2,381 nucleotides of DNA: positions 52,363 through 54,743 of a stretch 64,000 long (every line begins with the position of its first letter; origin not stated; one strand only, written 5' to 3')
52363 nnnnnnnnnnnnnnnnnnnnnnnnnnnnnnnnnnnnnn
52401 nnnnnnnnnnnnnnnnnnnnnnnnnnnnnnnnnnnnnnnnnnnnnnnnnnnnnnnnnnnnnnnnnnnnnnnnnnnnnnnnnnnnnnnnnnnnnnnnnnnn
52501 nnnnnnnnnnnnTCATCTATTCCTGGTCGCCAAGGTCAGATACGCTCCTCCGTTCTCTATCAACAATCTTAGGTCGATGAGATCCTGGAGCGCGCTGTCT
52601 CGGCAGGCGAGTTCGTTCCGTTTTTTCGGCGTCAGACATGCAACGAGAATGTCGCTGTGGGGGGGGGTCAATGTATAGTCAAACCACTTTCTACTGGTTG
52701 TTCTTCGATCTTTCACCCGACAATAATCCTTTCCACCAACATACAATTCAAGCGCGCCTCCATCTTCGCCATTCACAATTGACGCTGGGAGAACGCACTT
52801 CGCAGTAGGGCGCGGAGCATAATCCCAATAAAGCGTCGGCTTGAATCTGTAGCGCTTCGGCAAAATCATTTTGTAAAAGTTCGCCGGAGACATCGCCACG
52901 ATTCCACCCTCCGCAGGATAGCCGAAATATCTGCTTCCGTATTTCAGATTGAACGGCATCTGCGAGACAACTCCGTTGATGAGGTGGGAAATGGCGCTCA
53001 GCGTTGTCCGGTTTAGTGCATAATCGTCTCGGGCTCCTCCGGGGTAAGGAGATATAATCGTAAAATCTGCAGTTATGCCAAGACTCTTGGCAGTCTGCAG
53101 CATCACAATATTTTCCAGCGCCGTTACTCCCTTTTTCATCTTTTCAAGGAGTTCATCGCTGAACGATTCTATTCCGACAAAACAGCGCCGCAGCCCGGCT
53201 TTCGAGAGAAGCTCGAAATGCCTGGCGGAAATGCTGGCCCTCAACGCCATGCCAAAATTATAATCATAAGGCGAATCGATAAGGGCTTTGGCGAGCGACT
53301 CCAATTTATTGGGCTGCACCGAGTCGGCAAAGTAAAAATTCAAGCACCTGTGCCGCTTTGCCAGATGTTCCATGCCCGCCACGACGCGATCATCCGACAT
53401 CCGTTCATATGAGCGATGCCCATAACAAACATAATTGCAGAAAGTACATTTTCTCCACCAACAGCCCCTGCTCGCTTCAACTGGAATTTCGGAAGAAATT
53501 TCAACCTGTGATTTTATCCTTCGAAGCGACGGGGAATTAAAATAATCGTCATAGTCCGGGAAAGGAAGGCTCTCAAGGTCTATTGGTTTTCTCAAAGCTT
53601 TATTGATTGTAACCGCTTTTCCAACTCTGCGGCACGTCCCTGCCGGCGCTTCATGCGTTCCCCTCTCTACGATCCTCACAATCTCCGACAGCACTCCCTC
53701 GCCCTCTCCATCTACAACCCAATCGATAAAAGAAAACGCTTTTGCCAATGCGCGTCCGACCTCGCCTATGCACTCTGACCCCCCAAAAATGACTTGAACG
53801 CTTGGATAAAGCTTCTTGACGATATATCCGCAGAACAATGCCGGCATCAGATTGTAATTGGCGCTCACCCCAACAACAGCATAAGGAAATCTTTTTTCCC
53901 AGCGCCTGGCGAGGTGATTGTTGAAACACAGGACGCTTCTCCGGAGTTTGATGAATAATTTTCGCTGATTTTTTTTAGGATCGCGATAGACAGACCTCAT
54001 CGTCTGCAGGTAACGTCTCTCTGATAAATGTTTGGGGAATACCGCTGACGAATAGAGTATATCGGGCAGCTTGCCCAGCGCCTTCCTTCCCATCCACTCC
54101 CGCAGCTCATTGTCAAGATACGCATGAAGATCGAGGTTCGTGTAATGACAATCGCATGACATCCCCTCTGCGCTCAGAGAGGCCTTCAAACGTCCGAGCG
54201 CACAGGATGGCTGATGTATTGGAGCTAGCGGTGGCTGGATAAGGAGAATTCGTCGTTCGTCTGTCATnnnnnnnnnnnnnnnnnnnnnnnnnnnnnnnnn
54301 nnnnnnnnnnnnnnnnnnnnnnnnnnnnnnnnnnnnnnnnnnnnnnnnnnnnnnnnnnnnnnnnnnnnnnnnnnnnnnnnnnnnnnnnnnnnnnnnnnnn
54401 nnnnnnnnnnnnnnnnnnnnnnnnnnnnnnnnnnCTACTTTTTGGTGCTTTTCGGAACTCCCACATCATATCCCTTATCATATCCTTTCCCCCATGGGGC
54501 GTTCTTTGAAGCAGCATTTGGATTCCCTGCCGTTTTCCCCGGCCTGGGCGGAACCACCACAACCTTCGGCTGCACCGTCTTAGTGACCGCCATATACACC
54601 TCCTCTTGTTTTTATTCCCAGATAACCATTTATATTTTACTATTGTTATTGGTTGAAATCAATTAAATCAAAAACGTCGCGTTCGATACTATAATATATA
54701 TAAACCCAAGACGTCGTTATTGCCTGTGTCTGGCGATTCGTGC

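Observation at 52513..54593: RiPP-maturase-like radical SAM enzyme with an unannotated Lys-rich 52-aa ORF upstream: candidate novel RiPP locus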

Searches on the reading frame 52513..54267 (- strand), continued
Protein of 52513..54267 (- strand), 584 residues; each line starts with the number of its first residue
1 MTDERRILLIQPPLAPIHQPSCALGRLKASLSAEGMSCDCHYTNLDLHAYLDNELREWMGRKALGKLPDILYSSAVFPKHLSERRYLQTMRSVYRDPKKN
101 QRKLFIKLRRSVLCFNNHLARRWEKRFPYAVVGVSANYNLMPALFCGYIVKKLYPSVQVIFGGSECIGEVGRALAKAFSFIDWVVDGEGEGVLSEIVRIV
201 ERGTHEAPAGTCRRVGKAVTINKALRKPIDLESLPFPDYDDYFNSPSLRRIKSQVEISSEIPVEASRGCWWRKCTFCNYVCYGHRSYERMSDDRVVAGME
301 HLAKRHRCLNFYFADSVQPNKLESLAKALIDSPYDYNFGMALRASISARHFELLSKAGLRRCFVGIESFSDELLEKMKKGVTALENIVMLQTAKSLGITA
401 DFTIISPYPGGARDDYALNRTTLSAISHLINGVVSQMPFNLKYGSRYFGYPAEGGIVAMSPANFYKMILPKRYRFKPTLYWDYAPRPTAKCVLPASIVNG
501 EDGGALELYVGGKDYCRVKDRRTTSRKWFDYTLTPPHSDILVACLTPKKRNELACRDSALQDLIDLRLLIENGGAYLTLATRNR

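Call 83: search_protein_families(library=ncbifam, proteins=[L035:9965-11809:+, L035:11806-12357:+, L035:8295-9125:-, L035:9122-9823:-, L035:13655-14962:-, L035:6311-7492:-, L012:10001-11797:+, L075:10001-11764:+], max_evalue=1e-10)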
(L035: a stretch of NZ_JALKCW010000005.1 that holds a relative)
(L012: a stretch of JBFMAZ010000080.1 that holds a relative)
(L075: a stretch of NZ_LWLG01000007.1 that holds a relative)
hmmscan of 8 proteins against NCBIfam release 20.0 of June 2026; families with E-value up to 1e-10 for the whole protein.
L035:9965-11809:+ (614 aa): 9 families
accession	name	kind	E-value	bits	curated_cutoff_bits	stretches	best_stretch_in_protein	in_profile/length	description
TIGR03975.1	rSAM_ocin_1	subfamily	5.6e-110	368.6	281.85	1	16-605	3-606/606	RiPP maturation radical SAM C-methyltransferase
NF050148.1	rSAM_ApyD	equivalog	2.7e-20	72.3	750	1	131-424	73-361/645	RiPP biosynthesis radical SAM protein ApyD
TIGR03471.1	HpnJ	equivalog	7.2e-17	61.4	577.6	1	133-424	69-360/472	hopanoid biosynthesis associated radical SAM protein HpnJ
TIGR02026.1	BchE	equivalog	8.8e-17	61.1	481.35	1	159-425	90-361/497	magnesium-protoporphyrin IX monomethyl ester anaerobic oxidative cyclase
NF038361.1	rSAM_Sden_1168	equivalog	7.3e-15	54.5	575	1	127-434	135-455/560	Sden_1168 family B12-binding radical SAM P-methyltransferase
TIGR04367.1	HpnR_B12_rSAM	equivalog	3.8e-14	52.1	650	1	105-409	34-333/490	hopanoid C-3 methylase HpnR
TIGR04072.2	rSAM_ladder_B12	equivalog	4.2e-14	52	360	1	161-427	98-347/443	lipid biosynthesis B12-binding/radical SAM protein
TIGR04013.1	B12_SAM_MJ_1487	hypoth_equivalog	3.2e-11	42.7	251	0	134-299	45-187/382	TIGR04013 family B12-binding domain/radical SAM domain-containing protein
TIGR04479.1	bcpD_PhpK_rSAM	subfamily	3.8e-11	42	600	1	188-457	174-436/504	PhpK family radical SAM P-methyltransferase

L035:11806-12357:+ (183 aa): 1 family
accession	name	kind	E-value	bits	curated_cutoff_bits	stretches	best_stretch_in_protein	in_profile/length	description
NF004469.0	PRK05800.1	equivalog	1.1e-57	194.4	161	1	14-182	5-170/173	bifunctional adenosylcobinamide kinase/adenosylcobinamide-phosphate guanylyltransferase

L035:8295-9125:- (276 aa): 0 families

L035:9122-9823:- (233 aa): 0 families

L035:13655-14962:- (435 aa): 0 families

L035:6311-7492:- (393 aa): 0 families

L012:10001-11797:+ (599 aa): 10 families
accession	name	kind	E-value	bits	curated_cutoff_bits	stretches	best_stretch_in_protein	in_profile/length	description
TIGR03975.1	rSAM_ocin_1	subfamily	9.4e-107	358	281.85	1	5-596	1-606/606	RiPP maturation radical SAM C-methyltransferase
TIGR03471.1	HpnJ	equivalog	4.6e-24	85.1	577.6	1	123-415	68-360/472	hopanoid biosynthesis associated radical SAM protein HpnJ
TIGR02026.1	BchE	equivalog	2.6e-21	76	481.35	1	143-417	83-362/497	magnesium-protoporphyrin IX monomethyl ester anaerobic oxidative cyclase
NF038361.1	rSAM_Sden_1168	equivalog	2.7e-21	75.7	575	1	113-418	130-449/560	Sden_1168 family B12-binding radical SAM P-methyltransferase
NF050148.1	rSAM_ApyD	equivalog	1.1e-20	73.7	750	1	125-416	76-362/645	RiPP biosynthesis radical SAM protein ApyD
TIGR04013.1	B12_SAM_MJ_1487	hypoth_equivalog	2.9e-19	69.2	251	1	91-300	7-197/382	TIGR04013 family B12-binding domain/radical SAM domain-containing protein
TIGR04367.1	HpnR_B12_rSAM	equivalog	5.5e-16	58.2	650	1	111-400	48-333/490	hopanoid C-3 methylase HpnR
TIGR04072.2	rSAM_ladder_B12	equivalog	9.4e-16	57.5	360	1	149-420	95-349/443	lipid biosynthesis B12-binding/radical SAM protein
TIGR04014.1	B12_SAM_MJ_0865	equivalog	3.7e-15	55.7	360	0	356-417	272-333/434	methyl-coenzyme M reductase glutamine C-methyltransferase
TIGR04479.1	bcpD_PhpK_rSAM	subfamily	8.9e-15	54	600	1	147-452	135-440/504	PhpK family radical SAM P-methyltransferase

L075:10001-11764:+ (588 aa): 12 families
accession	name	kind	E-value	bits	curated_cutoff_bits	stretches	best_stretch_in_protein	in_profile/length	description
TIGR03975.1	rSAM_ocin_1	subfamily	5.4e-112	375.3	281.85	1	2-587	1-606/606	RiPP maturation radical SAM C-methyltransferase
NF038361.1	rSAM_Sden_1168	equivalog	2.1e-19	69.5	575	1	100-417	125-454/560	Sden_1168 family B12-binding radical SAM P-methyltransferase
TIGR03471.1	HpnJ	equivalog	4.2e-19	68.8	577.6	1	128-408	78-360/472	hopanoid biosynthesis associated radical SAM protein HpnJ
NF050148.1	rSAM_ApyD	equivalog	7.3e-19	67.6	750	1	120-411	76-364/645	RiPP biosynthesis radical SAM protein ApyD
TIGR02026.1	BchE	equivalog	7.5e-19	67.9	481.35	1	140-411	85-363/497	magnesium-protoporphyrin IX monomethyl ester anaerobic oxidative cyclase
TIGR04014.1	B12_SAM_MJ_0865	equivalog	2.8e-18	66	360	1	173-409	91-332/434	methyl-coenzyme M reductase glutamine C-methyltransferase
TIGR04013.1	B12_SAM_MJ_1487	hypoth_equivalog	5.9e-17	61.6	251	0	120-295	45-198/382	TIGR04013 family B12-binding domain/radical SAM domain-containing protein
TIGR04479.1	bcpD_PhpK_rSAM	subfamily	1.2e-16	60.2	600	1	173-441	173-436/504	PhpK family radical SAM P-methyltransferase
NF040546.1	rSAM_CUAEP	equivalog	8.6e-14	51.1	500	1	122-410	51-338/468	CUAEP/CCAEP-tail radical SAM (seleno)protein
TIGR04072.2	rSAM_ladder_B12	equivalog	4e-13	48.8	360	1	83-411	38-347/443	lipid biosynthesis B12-binding/radical SAM protein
TIGR04367.1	HpnR_B12_rSAM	equivalog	3.1e-12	45.8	650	1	108-394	50-334/490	hopanoid C-3 methylase HpnR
NF033712.0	B12_rSAM_KedN5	subfamily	1.3e-11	43.4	700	1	119-265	63-211/624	KedN5 family methylcobalamin-dependent radical SAM C-methyltransferase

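Call 88: search_protein_families(library=padloc, proteins=[window:52513-54267:-], max_evalue=0.01)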
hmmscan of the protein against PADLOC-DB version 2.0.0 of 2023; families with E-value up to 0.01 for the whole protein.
window:52513-54267:- (584 aa): 0 families

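Call 89: search_protein_families(library=pfam, proteins=[L001:5038-7395:+, L002:8379-9380:-, L002:7523-8290:-, L002:14931-15959:+, L005:1796-2818:-, L007:2267-4075:-], max_evalue=0.1)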
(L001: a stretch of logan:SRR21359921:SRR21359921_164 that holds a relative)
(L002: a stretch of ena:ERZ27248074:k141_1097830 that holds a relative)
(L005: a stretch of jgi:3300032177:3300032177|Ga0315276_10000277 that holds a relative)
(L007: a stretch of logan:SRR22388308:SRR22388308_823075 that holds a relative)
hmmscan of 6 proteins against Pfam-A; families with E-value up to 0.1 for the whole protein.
L001:5038-7395:+ (785 aa): 5 families
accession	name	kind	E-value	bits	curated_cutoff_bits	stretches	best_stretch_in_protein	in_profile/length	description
PF02897.21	Peptidase_S9_N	-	5.2e-99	332.3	24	1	106-508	4-413/414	Prolyl oligopeptidase, N-terminal beta-propeller domain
PF00326.27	Peptidase_S9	-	4.3e-52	177.1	22.6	1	569-778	5-210/213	Prolyl oligopeptidase family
PF17787.7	PH_14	-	0.011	16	22.7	1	279-318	32-71/131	PH domain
PF12146.15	Hydrolase_4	-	0.032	14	27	1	576-668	29-116/239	Serine aminopeptidase, S33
PF11380.13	Stealth_CR2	-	0.052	14.2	39.4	0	374-397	13-36/108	Stealth protein CR2, conserved region 2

L002:8379-9380:- (333 aa): 1 family
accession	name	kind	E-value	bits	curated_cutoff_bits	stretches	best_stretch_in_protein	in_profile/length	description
PF16538.11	FlgT_C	-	0.0014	19.4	27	1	262-319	3-61/77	Flagellar assembly protein T, C-terminal domain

L002:7523-8290:- (255 aa): 1 family
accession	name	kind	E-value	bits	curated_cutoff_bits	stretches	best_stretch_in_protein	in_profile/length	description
PF22159.1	PSMA-like_N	-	0.078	12.6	26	0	133-154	15-36/329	Maltose-forming alpha-amylase-like, N-terminal domain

L002:14931-15959:+ (342 aa): 0 families

L005:1796-2818:- (340 aa): 1 family
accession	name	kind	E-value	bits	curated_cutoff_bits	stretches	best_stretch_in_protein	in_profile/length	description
PF00191.25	Annexin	-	0.071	13.6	25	0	126-169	10-53/66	Annexin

L007:2267-4075:- (602 aa): 1 family
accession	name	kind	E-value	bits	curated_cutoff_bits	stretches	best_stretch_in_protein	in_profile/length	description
PF02310.24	B12-binding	-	0.01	16.1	32.1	1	62-156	29-119/121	B12 binding domain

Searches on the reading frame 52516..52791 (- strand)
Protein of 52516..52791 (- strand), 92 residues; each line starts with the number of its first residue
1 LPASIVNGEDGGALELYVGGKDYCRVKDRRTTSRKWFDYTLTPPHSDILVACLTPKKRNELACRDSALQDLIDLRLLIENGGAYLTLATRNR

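Call 63: predict_structure(alignment_id=A3)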
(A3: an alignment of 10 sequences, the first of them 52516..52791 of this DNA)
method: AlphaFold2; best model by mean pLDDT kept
length: 92 residues; sequences in the alignment: 10
mean_pLDDT: 85.6   pTM: 0.73
mean pLDDT of the five models: 85.6, 83.4, 82.9, 82.8, 80.6
residues with pLDDT >= 90: 58; 70-90: 18; 50-70: 14; < 50: 2
segments of 3 or more residues with pLDDT < 50: none
pLDDT, mean of each block of 10 residues (from residue 1): 57 82 88 79 94 94 94 93 91 70
secondary structure, 60 per line:
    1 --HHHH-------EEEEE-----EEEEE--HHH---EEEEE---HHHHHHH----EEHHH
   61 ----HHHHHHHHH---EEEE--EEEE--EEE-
elements in order: H3-6 E14-18 E24-28 E37-41 H45-51 H65-73 E77-80 E83-86 E89-91

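Call 65: fold_search(model_id=the predicted structure, library=pdb)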
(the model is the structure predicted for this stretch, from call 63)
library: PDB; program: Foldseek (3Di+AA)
matches with E <= 10: 339; with E <= 0.001: 0
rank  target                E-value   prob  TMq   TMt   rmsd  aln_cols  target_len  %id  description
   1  5htp                  5.1e-01  0.35  0.30  0.09   6.2        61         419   20  Putative sugar kinases from Synechococcus elongatus PCC7942 in complex with AMPPNP (released 2016-06-08)
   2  5htj                  5.1e-01  0.33  0.29  0.09   7.0        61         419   20  Putative sugar kinases from Synechococcus elongatus PCC7942-D8A (released 2016-06-08)
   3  5hu2                  6.1e-01  0.33  0.30  0.09   6.2        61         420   20  Sugar kinases from Synechococcus elongatus PCC7942-T11A (released 2016-06-08)
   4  2a6a_B                6.9e-01  0.30  0.30  0.17   4.7        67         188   18  Crystal structure of Glycoprotein endopeptidase (tm0874) from THERMOTOGA MARITIMA at 2.50 A resolution (released 2005-07-19)
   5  5htn                  7.4e-01  0.28  0.31  0.09   6.2        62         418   19  putative sugar kinases from Synechococcus elongatus PCC7942-apo form (released 2016-06-08)
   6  7ejc_A                7.8e-01  0.60  0.30  0.11   5.3        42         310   10  human RAD51 presynaptic complex (released 2022-04-06)
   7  5hux                  8.3e-01  0.23  0.29  0.08   6.9        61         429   20  Putative sugar kinases from Synechococcus elongatus PCC7942 in complex with ADP (released 2016-06-08)
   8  5hv7                  8.8e-01  0.21  0.29  0.08   6.9        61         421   20  Putative sugar kinases from Synechococcus elongatus PCC7942 in complex with D-ribulose (released 2016-06-08)
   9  7y84_C                8.8e-01  0.21  0.31  0.07   7.2        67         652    9  CryoEM structure of type III-E CRISPR Craspase gRAMP-crRNA in complex with TPR-CHAT protease (released 2022-12-14)
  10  8a5y_T                9.9e-01  0.51  0.49  0.08   9.1        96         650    7  S. cerevisiae apo unphosphorylated APC/C. (released 2022-08-31)
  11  9qn8_K                1.2e+00  0.51  0.30  0.10   5.4        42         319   12  RAD51 filament in complex with calcium and ATP bound by the RAD51AP1 C-terminus (released 2025-12-03)
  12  7y83_D                1.3e+00  0.18  0.31  0.07   7.1        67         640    9  CryoEM structure of type III-E CRISPR Craspase gRAMP-crRNA in complex with TPR-CHAT protease bound to non-self RNA tar (released 2022-12-14)
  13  4pht_Y                1.3e+00  0.10  0.29  0.14  14.4       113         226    9  ATPase GspE in complex with the cytoplasmic domain of GspL from the Vibrio vulnificus type II Secretion system (released 2014-11-26)
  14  7sqc_R1               1.3e+00  0.35  0.32  0.02   4.1        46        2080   22  Ciliary C1 central pair apparatus isolated from Chlamydomonas reinhardtii (released 2022-04-13)
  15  4ckn_C                1.4e+00  0.15  0.26  0.15   9.0        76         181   14  Structure of an N-terminal fragment of Leishmania SAS-6 containing parts of its coiled coil domain, F257E mutant (released 2014-03-05)
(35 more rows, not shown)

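Call 89: search_protein_families(library=pfam, proteins=[window:52516-52791:-], max_evalue=0.1)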
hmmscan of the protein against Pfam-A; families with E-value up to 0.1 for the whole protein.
window:52516-52791:- (92 aa): 0 families

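Call 90: search_solved_structures(query=A3, max_evalue=10)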
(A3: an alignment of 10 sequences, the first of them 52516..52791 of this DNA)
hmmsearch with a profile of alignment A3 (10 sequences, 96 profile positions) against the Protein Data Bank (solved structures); distinct sequences matched with E-value up to 10: 0.

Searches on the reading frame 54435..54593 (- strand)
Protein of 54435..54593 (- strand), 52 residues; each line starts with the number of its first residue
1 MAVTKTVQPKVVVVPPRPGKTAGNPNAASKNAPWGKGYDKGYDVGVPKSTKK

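Call 4: search_protein_families(library=ncbifam, proteins=[window:54435-54593:-], max_evalue=0.01)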
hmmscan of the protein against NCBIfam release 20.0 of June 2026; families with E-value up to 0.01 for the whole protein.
window:54435-54593:- (52 aa): 0 families

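Call 5: search_protein_families(library=pfam, proteins=[window:54435-54593:-], max_evalue=0.01)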
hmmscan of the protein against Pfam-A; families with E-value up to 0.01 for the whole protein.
window:54435-54593:- (52 aa): 0 families

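Call 29: find_homologous_proteins(query=window:54438-54593:-, max_evalue=10)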
Query seq(52 aa) (52 aa): 1 proteins with E <= 10 among 1 candidates.
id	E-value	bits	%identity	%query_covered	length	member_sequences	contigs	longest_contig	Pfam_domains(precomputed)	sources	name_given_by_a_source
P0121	2.6e-26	107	100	100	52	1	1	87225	-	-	-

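Call 35: search_protein_families(library=ncbifam, proteins=[window:54438-54593:-], max_evalue=10)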
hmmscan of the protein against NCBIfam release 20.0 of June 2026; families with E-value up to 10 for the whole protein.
seq(52 aa): 0 families

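Call 39: search_protein_representatives(protein=P0121)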
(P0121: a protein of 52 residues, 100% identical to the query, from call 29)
Query: 52 residues. Proteins with E-value up to 0.001 (for the whole library): 1; up to 1e-10: 1; up to 1e-30: 0. The best 1 are listed.
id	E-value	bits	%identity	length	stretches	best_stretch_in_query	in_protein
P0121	8.2e-27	107.1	100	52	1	1-52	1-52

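Call 88: search_protein_families(library=padloc, proteins=[window:54435-54593:-], max_evalue=0.01)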
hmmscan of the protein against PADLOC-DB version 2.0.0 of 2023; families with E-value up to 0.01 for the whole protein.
window:54435-54593:- (52 aa): 0 families
